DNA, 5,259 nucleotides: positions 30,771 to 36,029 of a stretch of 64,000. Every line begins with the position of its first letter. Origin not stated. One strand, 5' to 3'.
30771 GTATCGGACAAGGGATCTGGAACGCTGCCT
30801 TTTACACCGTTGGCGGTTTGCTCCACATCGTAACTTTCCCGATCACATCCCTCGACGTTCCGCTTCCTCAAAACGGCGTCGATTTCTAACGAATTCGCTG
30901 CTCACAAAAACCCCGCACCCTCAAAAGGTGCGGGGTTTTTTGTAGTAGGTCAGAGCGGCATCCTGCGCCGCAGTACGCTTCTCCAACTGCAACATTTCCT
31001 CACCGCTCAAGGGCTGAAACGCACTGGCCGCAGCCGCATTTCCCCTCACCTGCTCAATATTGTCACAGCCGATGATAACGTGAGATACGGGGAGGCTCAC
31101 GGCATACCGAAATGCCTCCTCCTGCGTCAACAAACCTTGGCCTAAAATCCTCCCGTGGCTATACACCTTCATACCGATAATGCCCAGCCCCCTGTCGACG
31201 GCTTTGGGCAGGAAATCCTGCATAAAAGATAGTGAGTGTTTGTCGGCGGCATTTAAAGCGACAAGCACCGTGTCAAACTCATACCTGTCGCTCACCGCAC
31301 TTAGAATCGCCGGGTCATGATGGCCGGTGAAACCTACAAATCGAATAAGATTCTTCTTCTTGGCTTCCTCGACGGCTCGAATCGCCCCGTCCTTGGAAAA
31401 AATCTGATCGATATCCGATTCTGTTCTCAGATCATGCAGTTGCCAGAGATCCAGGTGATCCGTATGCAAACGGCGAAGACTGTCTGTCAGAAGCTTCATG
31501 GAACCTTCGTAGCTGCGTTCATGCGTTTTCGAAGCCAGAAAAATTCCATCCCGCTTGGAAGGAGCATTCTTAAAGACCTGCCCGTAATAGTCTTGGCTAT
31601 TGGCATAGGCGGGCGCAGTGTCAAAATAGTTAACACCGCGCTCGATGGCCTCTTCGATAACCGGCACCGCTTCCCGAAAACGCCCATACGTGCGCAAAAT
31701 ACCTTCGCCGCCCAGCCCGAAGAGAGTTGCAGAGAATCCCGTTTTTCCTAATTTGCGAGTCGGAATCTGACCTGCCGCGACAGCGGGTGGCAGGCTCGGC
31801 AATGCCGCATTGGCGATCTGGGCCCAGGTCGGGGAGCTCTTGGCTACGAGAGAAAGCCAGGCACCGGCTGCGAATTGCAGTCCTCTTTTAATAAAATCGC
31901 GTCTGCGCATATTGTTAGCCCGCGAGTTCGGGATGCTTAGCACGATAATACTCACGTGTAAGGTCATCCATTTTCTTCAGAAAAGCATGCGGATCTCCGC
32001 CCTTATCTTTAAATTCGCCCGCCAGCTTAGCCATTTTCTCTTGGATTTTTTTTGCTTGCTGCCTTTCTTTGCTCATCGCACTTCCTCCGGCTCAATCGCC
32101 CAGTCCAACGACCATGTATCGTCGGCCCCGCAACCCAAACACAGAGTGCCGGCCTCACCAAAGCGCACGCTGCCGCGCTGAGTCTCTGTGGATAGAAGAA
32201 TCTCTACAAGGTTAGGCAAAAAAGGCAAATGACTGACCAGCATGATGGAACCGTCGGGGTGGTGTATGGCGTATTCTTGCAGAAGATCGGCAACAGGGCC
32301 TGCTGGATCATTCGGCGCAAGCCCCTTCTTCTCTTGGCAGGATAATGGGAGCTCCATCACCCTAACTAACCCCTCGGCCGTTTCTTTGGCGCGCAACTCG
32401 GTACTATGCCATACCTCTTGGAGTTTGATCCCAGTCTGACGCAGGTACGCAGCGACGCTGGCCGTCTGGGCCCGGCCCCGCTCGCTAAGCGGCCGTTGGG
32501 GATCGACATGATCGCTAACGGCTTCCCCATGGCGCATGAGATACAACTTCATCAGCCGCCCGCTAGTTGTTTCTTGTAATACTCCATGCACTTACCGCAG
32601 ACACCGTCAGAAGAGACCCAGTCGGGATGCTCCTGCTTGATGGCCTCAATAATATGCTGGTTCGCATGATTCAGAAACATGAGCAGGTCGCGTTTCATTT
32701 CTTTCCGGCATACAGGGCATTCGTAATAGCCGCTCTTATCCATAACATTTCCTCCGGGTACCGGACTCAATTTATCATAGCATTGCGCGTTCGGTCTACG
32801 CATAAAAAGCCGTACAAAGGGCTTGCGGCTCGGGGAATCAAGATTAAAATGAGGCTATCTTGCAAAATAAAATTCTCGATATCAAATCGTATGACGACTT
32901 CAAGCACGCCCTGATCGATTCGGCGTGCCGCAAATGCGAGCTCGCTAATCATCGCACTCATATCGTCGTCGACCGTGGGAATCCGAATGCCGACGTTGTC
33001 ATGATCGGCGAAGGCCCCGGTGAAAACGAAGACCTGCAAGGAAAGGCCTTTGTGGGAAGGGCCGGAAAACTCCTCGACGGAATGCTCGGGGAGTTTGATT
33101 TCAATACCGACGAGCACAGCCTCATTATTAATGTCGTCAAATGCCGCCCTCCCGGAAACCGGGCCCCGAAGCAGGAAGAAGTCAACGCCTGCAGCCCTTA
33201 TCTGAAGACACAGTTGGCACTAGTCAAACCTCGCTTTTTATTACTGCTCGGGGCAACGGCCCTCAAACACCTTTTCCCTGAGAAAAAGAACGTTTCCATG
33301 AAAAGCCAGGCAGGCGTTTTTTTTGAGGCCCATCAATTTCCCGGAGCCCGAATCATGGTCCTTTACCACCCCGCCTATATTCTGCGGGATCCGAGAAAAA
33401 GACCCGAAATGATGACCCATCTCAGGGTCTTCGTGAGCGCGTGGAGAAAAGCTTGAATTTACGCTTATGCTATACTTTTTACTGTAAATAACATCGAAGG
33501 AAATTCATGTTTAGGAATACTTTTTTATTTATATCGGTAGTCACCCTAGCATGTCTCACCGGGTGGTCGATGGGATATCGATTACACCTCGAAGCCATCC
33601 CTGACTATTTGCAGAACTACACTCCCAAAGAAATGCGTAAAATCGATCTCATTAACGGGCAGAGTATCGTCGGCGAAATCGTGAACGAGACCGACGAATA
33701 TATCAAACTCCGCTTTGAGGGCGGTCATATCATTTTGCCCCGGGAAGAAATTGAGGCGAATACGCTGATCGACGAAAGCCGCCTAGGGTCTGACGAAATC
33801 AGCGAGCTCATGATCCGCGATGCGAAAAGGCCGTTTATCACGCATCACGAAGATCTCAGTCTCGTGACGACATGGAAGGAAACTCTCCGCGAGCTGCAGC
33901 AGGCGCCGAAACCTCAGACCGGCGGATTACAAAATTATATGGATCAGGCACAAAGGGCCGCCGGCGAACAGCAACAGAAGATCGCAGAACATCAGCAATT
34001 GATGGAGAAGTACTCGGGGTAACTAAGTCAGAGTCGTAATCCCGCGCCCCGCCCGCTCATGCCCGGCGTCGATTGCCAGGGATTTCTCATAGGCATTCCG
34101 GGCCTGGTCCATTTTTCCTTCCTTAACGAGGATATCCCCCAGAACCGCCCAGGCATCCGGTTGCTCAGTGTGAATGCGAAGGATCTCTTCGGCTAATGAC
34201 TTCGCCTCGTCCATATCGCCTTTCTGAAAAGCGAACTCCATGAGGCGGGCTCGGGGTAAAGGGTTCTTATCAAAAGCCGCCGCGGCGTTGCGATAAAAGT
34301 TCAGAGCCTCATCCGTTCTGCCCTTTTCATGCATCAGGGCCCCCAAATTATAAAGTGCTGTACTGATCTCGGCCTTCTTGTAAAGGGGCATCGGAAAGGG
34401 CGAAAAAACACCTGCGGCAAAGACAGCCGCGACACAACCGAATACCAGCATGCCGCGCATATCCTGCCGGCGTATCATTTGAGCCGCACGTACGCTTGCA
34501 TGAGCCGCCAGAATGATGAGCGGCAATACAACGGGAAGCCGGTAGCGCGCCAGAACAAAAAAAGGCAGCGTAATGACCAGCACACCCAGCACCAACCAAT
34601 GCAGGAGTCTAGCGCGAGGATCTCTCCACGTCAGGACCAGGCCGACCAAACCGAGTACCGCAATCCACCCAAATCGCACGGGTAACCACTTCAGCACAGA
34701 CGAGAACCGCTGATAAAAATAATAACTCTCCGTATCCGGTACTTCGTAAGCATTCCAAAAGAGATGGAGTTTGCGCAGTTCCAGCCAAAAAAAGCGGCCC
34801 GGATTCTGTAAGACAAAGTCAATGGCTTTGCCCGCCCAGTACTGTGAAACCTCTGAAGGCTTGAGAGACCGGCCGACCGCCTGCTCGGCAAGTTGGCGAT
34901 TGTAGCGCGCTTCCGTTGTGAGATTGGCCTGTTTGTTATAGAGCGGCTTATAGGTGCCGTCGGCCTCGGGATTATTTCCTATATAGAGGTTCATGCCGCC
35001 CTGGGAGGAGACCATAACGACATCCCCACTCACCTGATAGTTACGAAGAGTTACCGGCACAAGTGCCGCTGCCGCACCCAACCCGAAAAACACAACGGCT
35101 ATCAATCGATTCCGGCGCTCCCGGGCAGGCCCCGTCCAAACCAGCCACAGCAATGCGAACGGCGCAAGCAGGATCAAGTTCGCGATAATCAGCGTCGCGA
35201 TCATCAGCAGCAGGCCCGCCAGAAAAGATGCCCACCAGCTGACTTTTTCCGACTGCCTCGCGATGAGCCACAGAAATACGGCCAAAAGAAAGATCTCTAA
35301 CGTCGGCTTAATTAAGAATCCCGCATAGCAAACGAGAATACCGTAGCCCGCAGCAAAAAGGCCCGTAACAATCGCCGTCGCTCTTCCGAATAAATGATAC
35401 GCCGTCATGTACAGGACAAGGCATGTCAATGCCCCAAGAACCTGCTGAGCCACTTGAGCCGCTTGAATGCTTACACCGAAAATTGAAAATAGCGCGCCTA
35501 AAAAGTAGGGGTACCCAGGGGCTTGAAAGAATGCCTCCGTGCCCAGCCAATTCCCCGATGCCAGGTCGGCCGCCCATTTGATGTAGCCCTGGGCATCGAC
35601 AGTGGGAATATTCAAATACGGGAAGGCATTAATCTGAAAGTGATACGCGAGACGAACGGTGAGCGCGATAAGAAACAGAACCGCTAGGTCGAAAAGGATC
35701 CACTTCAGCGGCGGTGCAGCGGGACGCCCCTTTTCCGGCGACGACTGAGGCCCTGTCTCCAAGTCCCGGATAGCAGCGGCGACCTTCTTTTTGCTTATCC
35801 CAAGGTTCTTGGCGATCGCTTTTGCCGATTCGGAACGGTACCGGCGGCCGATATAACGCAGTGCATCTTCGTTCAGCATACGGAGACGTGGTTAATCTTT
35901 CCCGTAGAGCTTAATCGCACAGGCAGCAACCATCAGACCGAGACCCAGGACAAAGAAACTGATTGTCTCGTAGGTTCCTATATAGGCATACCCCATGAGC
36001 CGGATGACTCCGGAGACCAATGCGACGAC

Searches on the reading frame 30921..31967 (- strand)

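Call 59: search_protein_families(library=pfam, proteins=[window:30921-31967:-], max_evalue=0.0001)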
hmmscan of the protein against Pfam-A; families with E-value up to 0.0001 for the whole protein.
window:30921-31967:- (348 aa): 1 family
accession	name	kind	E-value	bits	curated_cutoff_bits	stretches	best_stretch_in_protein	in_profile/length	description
PF00248.27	Aldo_ket_red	-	6.5e-27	94.8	24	1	89-276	10-199/291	Aldo/keto reductase family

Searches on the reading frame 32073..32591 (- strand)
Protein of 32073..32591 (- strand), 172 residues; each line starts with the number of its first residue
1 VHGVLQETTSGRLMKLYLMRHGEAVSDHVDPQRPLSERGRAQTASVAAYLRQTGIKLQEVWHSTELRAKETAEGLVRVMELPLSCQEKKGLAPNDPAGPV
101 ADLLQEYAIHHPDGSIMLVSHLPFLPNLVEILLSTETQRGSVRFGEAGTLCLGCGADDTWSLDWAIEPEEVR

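Call 59: search_protein_families(library=pfam, proteins=[window:32073-32591:-], max_evalue=0.0001)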
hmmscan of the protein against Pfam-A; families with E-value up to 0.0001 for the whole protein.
window:32073-32591:- (172 aa): 1 family
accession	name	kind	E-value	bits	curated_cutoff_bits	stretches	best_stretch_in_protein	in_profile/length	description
PF00300.27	His_Phos_1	-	1.1e-11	45.3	21.7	1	16-85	1-73/194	Histidine phosphatase superfamily (branch 1)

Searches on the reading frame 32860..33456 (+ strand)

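Call 59: search_protein_families(library=pfam, proteins=[window:32860-33456:+], max_evalue=0.0001)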
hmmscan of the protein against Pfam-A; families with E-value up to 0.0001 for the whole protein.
window:32860-33456:+ (198 aa): 1 family
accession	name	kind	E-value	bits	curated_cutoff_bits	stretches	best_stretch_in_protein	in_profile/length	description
PF03167.25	UDG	-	2.5e-34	118.8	24.3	1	38-186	2-134/141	Uracil DNA glycosylase superfamily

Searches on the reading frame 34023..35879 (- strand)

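Call 61: search_protein_families(library=pfam, proteins=[window:34023-35879:-], max_evalue=0.0001)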
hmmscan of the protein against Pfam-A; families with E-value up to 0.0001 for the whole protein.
window:34023-35879:- (618 aa): 10 families
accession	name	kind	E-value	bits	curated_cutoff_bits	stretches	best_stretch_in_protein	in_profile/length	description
PF14559.12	TPR_19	-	1.9e-12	47.8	25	1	518-582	3-67/68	Tetratricopeptide repeat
PF07719.23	TPR_2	-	3.6e-11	42.7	27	0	574-604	1-31/34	Tetratricopeptide repeat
PF13231.12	PMT_2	-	4e-11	43.8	26.1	1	120-276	3-157/160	Dolichyl-phosphate-mannose-protein mannosyltransferase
PF13424.12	TPR_12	-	5.5e-10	39.7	30.1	0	548-604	11-75/77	Tetratricopeptide repeat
PF13181.12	TPR_8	-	8.2e-10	38.5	25.7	0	575-605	2-32/34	Tetratricopeptide repeat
PF00515.34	TPR_1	-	8.7e-09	35.3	27.8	0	574-604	1-31/34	Tetratricopeptide repeat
PF13428.12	TPR_14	-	3.7e-08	33.7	23.5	0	544-582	5-43/44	Tetratricopeptide repeat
PF13432.12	TPR_16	-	6.8e-08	33.3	32.7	0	550-606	7-63/65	Tetratricopeptide repeat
PF13176.12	TPR_7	-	7.6e-08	32.3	27.9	0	508-533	1-26/36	Tetratricopeptide repeat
PF09976.15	TPR_21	-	1.3e-05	25.5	25.5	1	537-607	110-179/193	Tetratricopeptide repeat-like domain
